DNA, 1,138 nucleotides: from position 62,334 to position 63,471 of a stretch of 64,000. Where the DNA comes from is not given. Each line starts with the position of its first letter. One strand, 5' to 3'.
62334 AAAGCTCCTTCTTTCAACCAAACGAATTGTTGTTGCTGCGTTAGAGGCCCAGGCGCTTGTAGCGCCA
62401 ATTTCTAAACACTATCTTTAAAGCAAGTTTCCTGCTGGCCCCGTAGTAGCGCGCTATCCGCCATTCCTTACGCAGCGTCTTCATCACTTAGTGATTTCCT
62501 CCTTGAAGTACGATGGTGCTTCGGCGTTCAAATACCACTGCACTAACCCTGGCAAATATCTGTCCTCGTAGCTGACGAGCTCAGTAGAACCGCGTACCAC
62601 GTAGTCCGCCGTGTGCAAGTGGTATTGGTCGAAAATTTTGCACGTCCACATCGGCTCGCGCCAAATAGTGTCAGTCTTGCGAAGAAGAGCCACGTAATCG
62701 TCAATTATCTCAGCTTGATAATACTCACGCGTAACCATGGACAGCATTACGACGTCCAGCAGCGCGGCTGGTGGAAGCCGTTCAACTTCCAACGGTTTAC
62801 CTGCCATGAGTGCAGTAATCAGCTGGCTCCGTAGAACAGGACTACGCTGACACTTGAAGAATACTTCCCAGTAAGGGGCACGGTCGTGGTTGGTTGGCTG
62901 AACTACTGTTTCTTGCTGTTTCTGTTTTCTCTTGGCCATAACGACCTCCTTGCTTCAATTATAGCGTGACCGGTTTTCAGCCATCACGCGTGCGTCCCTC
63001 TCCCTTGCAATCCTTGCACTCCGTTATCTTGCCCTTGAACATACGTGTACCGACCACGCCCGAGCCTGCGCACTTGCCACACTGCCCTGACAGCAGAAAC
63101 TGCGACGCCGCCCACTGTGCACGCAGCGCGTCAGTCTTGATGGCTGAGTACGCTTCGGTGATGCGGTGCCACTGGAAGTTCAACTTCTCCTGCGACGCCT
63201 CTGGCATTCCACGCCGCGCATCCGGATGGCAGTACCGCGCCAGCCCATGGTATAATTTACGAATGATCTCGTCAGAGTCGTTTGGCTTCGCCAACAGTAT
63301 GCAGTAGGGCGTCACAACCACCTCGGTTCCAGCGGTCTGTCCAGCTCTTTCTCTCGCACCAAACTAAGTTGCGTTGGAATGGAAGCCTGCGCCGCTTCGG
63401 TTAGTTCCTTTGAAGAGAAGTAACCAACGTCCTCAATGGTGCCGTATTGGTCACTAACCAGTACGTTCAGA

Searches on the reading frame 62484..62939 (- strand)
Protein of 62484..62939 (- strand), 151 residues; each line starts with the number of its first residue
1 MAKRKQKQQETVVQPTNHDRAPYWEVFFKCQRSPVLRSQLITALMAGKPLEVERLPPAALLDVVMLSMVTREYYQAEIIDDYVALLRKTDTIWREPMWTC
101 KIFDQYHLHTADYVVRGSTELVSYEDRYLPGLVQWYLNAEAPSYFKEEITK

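Call 42: search_protein_families(library=pfam, proteins=[window:62484-62939:-], max_evalue=0.01)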
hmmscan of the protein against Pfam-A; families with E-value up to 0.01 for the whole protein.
window:62484-62939:- (151 aa): 0 families

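Call 56: find_encoding_contigs(protein=window:62484-62939:-, flank=10000, max_places=1)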
Protein window:62484-62939:- (151 aa): 24 contigs read that carry it; 1 place shown.
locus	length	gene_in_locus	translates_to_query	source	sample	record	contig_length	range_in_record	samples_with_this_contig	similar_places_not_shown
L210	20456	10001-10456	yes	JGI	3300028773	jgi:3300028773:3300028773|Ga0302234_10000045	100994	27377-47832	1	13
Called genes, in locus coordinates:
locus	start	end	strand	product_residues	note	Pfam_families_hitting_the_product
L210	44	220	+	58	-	-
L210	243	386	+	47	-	-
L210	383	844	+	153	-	PF02661:Fic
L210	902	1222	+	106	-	-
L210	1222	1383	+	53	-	-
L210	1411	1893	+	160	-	-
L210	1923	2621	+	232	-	-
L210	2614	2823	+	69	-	-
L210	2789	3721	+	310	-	-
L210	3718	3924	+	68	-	-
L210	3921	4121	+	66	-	-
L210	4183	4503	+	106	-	-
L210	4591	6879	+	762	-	PF26675:DUF8224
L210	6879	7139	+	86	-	-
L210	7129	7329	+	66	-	-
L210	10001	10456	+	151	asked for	-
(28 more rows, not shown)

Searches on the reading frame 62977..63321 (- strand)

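Call 42: search_protein_families(library=pfam, proteins=[window:62977-63321:-], max_evalue=0.01)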
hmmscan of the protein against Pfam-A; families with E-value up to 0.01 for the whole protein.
window:62977-63321:- (114 aa): 2 families
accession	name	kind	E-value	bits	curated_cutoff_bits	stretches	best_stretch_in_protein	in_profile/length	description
PF00226.36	DnaJ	-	2e-08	34.6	27.8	1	5-69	2-61/63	DnaJ domain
PF00684.25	DnaJ_CXXCXGXG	-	0.00076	20.1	32.7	1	80-111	17-53/65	DnaJ central domain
